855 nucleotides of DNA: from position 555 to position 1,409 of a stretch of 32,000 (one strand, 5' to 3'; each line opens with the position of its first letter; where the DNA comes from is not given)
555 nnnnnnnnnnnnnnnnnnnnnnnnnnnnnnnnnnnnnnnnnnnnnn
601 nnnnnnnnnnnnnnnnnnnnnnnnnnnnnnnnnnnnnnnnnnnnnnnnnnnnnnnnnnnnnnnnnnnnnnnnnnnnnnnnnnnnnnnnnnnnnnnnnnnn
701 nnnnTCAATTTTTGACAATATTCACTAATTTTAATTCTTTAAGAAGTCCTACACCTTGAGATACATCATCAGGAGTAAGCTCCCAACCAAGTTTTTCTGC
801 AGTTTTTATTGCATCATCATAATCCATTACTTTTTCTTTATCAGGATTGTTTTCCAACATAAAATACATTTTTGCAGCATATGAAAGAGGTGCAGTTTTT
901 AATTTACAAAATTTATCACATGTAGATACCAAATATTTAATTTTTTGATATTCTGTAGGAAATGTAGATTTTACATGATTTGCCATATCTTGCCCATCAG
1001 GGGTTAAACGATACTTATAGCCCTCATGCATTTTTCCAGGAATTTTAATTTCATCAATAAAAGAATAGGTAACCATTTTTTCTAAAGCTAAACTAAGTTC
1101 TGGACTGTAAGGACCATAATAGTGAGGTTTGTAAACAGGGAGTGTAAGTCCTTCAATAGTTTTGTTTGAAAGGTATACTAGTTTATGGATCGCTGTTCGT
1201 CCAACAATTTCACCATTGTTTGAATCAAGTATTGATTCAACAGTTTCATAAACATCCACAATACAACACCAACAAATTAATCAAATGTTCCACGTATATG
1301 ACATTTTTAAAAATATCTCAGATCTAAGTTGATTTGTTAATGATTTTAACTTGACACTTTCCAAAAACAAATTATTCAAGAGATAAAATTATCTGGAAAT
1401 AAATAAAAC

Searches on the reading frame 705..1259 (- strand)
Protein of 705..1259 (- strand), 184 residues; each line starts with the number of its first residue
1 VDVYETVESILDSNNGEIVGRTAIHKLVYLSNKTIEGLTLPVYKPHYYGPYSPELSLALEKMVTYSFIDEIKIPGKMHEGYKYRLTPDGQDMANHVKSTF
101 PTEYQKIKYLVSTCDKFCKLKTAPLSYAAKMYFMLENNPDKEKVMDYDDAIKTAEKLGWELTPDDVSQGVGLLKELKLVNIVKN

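Call 6: search_protein_families(library=pfam, proteins=[window:705-1259:-], max_evalue=0.01)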
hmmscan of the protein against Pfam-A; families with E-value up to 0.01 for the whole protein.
window:705-1259:- (184 aa): 0 families

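Call 7: search_protein_families(library=padloc, proteins=[window:705-1259:-], max_evalue=0.01)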
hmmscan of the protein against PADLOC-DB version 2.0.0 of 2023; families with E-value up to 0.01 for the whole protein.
window:705-1259:- (184 aa): 3 families
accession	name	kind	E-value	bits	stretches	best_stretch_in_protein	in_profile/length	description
PDLC02990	DarG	-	7e-08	30.3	1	12-147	173-302/329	-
PDLC03875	LmuC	-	1.5e-05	23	1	56-112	71-123/149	-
PDLC04505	PDC-M19A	-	0.0079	13.7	1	16-98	16-99/294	-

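Call 8: search_protein_families(library=ncbifam, proteins=[window:705-1259:-], max_evalue=0.01)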
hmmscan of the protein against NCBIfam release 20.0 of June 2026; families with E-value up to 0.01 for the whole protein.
window:705-1259:- (184 aa): 1 family
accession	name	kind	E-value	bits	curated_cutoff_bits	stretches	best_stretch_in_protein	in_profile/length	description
NF048014.1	antitoxin_DarG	equivalog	6e-06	25.8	250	1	15-151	183-315/338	type II toxin-antitoxin system antitoxin DNA ADP-ribosyl glycohydrolase DarG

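Call 63: search_solved_structures(query=window:705-1259:-, max_evalue=1)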
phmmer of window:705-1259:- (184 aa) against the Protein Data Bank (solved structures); distinct sequences matched with E-value up to 1: 4.
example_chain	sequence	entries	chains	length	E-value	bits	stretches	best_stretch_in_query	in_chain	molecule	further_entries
7mcd_A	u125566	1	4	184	0.021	18.2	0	149-177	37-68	AI-designed TIM-barrel F15C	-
2xep_A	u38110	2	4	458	0.22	14.9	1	59-94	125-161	ORF12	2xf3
2xgn_A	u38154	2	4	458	0.22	14.9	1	59-94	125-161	ORF12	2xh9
2xfs_A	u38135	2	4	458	0.22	14.9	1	59-94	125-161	ORF12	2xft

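Call 79: search_protein_families(library=phrogs, proteins=[window:705-1259:-], max_evalue=0.001)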
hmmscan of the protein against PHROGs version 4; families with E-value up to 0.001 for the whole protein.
window:705-1259:- (184 aa): 0 families
